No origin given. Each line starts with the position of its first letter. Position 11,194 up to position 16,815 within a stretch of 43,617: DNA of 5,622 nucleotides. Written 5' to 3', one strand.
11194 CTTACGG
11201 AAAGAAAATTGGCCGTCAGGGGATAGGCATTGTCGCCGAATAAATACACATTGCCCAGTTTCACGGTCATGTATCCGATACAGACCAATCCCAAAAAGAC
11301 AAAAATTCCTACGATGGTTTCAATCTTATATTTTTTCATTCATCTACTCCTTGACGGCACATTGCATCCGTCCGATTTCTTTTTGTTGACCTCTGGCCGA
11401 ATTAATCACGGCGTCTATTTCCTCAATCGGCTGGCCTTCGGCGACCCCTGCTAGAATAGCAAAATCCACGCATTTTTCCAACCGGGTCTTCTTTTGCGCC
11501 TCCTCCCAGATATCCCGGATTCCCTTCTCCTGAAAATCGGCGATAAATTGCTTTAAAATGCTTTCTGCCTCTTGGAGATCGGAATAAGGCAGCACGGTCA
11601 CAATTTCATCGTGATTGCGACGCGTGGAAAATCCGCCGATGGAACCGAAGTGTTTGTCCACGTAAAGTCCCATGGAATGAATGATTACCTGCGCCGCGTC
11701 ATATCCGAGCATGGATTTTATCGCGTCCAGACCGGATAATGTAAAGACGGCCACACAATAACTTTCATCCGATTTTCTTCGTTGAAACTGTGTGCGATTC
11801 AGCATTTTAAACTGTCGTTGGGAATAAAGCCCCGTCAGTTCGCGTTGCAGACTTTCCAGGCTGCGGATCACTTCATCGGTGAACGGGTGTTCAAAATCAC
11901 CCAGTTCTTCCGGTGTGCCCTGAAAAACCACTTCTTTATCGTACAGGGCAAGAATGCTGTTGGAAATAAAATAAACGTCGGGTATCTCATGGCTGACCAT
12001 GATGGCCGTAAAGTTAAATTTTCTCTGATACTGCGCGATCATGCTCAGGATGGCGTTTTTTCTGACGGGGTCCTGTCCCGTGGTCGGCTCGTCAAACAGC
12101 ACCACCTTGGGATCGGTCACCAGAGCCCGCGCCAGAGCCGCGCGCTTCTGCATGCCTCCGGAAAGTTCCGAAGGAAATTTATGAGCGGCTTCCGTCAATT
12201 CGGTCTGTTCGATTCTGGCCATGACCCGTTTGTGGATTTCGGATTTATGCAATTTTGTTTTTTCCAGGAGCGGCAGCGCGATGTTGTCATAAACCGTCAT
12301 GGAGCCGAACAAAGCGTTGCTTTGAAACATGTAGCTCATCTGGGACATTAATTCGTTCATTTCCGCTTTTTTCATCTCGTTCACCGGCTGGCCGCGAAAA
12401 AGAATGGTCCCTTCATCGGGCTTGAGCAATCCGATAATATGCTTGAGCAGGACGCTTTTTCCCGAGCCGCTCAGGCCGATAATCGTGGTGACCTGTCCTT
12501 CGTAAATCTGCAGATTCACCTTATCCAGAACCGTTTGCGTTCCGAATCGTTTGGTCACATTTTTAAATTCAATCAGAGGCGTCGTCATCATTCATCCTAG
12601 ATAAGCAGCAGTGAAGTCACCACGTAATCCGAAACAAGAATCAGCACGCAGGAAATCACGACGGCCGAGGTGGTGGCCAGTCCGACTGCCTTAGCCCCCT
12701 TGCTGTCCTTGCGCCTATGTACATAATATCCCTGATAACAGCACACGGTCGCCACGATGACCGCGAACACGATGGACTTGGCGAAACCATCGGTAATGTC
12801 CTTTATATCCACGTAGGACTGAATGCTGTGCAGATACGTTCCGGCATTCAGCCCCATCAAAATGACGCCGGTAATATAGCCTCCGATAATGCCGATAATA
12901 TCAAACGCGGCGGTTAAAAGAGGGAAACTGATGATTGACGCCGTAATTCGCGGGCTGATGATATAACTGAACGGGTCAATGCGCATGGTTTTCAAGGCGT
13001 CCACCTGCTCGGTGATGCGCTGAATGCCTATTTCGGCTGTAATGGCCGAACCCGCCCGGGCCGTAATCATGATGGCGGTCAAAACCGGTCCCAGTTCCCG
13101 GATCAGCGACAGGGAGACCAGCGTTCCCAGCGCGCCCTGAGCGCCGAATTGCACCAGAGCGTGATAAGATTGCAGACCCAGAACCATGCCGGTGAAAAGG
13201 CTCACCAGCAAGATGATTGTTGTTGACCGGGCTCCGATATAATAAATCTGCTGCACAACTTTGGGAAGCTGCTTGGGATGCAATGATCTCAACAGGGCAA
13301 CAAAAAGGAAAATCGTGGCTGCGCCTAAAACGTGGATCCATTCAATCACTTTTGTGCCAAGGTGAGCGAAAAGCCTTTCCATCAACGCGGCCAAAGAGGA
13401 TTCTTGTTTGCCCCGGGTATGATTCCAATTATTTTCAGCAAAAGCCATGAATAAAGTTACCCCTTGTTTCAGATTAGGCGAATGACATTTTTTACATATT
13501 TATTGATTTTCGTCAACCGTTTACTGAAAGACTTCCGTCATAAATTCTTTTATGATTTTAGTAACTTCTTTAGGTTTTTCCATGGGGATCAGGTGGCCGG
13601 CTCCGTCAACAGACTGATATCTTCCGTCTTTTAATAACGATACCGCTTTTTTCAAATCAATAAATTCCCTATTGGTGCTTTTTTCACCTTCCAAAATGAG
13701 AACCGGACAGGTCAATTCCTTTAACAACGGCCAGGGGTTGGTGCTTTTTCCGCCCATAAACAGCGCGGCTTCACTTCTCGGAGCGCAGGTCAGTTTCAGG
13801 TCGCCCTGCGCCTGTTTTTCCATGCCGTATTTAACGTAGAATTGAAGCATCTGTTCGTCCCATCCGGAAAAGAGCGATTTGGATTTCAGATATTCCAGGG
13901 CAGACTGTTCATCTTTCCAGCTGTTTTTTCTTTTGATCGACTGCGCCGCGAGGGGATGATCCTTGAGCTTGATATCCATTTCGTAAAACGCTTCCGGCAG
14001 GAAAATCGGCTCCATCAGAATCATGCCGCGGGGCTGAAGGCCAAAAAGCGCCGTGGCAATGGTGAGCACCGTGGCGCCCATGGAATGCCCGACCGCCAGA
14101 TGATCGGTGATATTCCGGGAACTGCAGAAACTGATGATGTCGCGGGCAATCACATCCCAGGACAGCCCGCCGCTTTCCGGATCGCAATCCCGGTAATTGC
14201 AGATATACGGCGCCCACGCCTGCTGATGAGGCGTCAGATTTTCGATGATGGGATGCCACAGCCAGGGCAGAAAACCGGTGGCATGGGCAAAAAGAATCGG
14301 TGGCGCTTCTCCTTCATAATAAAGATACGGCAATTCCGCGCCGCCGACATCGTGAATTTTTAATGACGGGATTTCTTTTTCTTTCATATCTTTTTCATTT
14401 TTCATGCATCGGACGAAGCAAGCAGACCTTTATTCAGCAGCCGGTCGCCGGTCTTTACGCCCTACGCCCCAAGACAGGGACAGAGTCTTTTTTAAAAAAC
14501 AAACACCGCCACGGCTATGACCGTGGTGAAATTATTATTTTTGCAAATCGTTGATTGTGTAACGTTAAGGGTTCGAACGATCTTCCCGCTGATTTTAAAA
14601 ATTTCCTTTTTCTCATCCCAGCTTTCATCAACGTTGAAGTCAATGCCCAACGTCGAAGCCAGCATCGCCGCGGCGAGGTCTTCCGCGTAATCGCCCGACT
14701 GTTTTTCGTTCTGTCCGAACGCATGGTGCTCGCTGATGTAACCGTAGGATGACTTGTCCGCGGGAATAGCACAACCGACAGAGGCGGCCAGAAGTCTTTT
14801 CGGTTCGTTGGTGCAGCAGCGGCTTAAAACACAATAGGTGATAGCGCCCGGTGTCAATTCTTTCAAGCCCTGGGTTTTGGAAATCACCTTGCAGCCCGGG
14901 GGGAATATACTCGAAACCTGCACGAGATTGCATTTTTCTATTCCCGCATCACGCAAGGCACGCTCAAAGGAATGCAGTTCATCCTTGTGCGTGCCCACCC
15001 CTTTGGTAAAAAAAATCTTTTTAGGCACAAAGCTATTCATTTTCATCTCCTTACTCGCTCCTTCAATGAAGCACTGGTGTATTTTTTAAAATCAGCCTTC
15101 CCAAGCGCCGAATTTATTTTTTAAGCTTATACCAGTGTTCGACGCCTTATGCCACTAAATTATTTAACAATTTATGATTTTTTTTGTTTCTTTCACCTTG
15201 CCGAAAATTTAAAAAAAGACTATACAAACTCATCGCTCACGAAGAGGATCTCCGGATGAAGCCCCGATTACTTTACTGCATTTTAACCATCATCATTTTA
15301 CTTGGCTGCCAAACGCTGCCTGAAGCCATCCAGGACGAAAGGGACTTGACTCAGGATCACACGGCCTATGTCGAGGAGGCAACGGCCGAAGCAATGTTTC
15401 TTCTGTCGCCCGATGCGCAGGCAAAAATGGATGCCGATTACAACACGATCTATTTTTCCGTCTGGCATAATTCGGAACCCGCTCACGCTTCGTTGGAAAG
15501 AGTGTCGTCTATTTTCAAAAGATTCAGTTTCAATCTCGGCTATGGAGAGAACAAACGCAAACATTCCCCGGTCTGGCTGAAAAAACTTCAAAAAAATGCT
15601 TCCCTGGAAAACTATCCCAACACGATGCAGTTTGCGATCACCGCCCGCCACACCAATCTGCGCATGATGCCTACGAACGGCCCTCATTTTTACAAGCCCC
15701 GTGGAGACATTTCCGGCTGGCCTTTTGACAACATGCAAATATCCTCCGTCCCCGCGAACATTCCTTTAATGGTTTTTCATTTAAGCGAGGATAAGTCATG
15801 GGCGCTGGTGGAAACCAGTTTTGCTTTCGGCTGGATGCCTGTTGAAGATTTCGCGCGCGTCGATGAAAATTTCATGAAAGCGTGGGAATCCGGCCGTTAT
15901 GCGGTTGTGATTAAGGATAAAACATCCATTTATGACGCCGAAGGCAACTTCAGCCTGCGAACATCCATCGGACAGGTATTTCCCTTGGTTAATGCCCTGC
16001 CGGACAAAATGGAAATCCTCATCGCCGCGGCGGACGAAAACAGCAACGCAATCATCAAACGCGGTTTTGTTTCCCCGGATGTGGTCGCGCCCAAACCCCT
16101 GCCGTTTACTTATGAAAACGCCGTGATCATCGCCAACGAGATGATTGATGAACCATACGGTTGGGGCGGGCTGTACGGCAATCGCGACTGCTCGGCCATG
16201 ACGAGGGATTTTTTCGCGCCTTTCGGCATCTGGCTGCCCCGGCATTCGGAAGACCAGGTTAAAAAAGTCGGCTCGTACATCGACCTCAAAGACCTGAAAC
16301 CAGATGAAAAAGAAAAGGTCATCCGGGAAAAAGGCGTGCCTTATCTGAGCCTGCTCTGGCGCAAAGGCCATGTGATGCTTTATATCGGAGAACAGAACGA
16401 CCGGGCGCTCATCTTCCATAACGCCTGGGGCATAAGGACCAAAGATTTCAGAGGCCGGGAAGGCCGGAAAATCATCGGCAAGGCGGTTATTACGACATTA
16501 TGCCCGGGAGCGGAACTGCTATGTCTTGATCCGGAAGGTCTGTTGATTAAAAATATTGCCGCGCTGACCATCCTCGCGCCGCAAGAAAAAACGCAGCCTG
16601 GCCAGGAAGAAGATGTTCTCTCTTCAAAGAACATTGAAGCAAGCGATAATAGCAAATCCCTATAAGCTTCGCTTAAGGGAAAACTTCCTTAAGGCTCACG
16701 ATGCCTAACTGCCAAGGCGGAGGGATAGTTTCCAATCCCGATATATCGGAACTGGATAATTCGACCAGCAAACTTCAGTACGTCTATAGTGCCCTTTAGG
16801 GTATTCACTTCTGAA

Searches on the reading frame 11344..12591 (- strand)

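Call 74: search_protein_families(library=ncbifam, proteins=[window:11344-12591:-], max_evalue=0.00001)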
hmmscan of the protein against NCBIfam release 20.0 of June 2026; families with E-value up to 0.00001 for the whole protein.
window:11344-12591:- (415 aa): 186 families (the best 25 are shown)
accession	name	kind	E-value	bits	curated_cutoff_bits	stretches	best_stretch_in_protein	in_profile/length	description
NF008809.0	PRK11831.1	equivalog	4.7e-60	203.2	441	1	4-233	6-235/270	phospholipid ABC transporter ATP-binding protein MlaF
NF040933.2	ABC_arch_GlcV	equivalog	2e-52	178.3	450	1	7-263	3-259/357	glucose ABC transporter ATP-binding protein GlcV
TIGR03265.1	PhnT2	equivalog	1.2e-48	166.1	457.7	1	6-246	4-239/353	putative 2-aminoethylphosphonate ABC transporter ATP-binding protein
TIGR04521.1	ECF_ATPase_2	equivalog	8.9e-48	162.8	330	1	10-230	4-232/279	energy-coupling factor transporter ATPase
NF043075.1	MMSYN1_0197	equivalog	4.9e-47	160.5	550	1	6-230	2-220/341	spermidine/putrescine ABC transporter ATP-binding protein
TIGR00968.1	3a0106s01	subfamily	2.5e-46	158.1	342.75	1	7-242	1-228/237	sulfate ABC transporter ATP-binding protein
TIGR02673.1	FtsE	equivalog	2.6e-46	158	264.85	1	6-203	1-197/214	cell division ATP-binding protein FtsE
NF008513.0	PRK11432.1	equivalog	4.7e-46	157.3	496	1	4-230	4-224/351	ferric ABC transporter ATP-binding protein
NF006987.0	PRK09452.1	equivalog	9.6e-46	156.2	482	1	3-236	14-239/378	spermidine/putrescine ABC transporter ATP-binding protein PotA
TIGR01186.1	proV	subfamily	2.3e-45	155.3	326.6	1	16-230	3-217/363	betaine/proline/choline family ABC transporter ATP-binding protein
TIGR02315.1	ABC_phnC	equivalog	6.7e-45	153.4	266.1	1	6-232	1-235/243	phosphonate ABC transporter ATP-binding protein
NF007027.0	PRK09493.1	equivalog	1e-44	152.7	379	1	6-230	1-223/240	glutamine ABC transporter ATP-binding protein GlnQ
TIGR02314.1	ABC_MetN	equivalog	2.7e-43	148.3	499.7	1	7-243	2-242/343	methionine ABC transporter ATP-binding protein MetN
TIGR03608.1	L_ocin_972_ABC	subfamily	5.5e-43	146.8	254.85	1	10-202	2-193/206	putative bacteriocin export ABC transporter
TIGR02211.1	LolD_lipo_ex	equivalog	1.9e-42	145.2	307.75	1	7-203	2-202/221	lipoprotein-releasing ABC transporter ATP-binding protein LolD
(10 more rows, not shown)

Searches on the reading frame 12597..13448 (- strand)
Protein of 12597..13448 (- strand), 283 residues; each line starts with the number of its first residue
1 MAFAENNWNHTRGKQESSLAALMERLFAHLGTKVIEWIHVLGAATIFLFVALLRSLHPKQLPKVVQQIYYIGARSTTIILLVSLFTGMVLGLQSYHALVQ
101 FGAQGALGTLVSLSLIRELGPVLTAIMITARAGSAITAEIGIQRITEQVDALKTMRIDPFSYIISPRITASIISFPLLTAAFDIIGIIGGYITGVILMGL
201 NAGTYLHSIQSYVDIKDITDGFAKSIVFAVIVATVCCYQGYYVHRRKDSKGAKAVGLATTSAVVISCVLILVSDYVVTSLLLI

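Call 52: search_protein_families(library=pfam, proteins=[window:12597-13448:-], max_evalue=0.0001)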
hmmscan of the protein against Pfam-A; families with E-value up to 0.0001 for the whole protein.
window:12597-13448:- (283 aa): 1 family
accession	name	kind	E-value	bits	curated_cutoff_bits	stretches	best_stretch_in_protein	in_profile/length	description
PF02405.21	MlaE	-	9.7e-78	261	22.5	1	64-279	1-211/212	Permease MlaE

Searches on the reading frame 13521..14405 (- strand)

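Call 52: search_protein_families(library=pfam, proteins=[window:13521-14405:-], max_evalue=0.0001)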
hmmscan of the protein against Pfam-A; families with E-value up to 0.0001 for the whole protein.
window:13521-14405:- (294 aa): 1 family
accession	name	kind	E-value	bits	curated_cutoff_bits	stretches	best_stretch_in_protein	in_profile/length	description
PF12697.13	Abhydrolase_6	-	2e-13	51.9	26.3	1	37-281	1-214/217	Alpha/beta hydrolase family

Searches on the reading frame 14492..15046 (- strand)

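Call 52: search_protein_families(library=pfam, proteins=[window:14492-15046:-], max_evalue=0.0001)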
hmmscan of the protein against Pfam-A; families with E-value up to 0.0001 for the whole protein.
window:14492-15046:- (184 aa): 1 family
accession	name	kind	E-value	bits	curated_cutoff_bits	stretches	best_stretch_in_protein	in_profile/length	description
PF01862.21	PvlArgDC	-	1.1e-60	204.7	22.7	1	7-183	1-161/161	Pyruvoyl-dependent arginine decarboxylase (PvlArgDC)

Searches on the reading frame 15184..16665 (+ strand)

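Call 52: search_protein_families(library=pfam, proteins=[window:15184-16665:+], max_evalue=0.0001)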
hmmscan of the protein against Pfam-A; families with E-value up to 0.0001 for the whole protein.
window:15184-16665:+ (493 aa): 4 families
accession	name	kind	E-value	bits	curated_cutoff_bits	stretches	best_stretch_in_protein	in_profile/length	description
PF12912.12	N_NLPC_P60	-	2.1e-19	70.2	25.4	1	32-144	2-118/118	NLPC_P60 stabilising domain, N term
PF12913.13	SH3_6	-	4.6e-17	61.8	27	1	167-219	1-53/53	SH3 domain (SH3b1 type)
PF12914.13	SH3_7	-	1e-13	51.3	21.3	1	227-270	1-44/47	SH3 domain of SH3b2 type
PF00877.26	NLPC_P60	-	4e-08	33.6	23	1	323-404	2-75/105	NlpC/P60 family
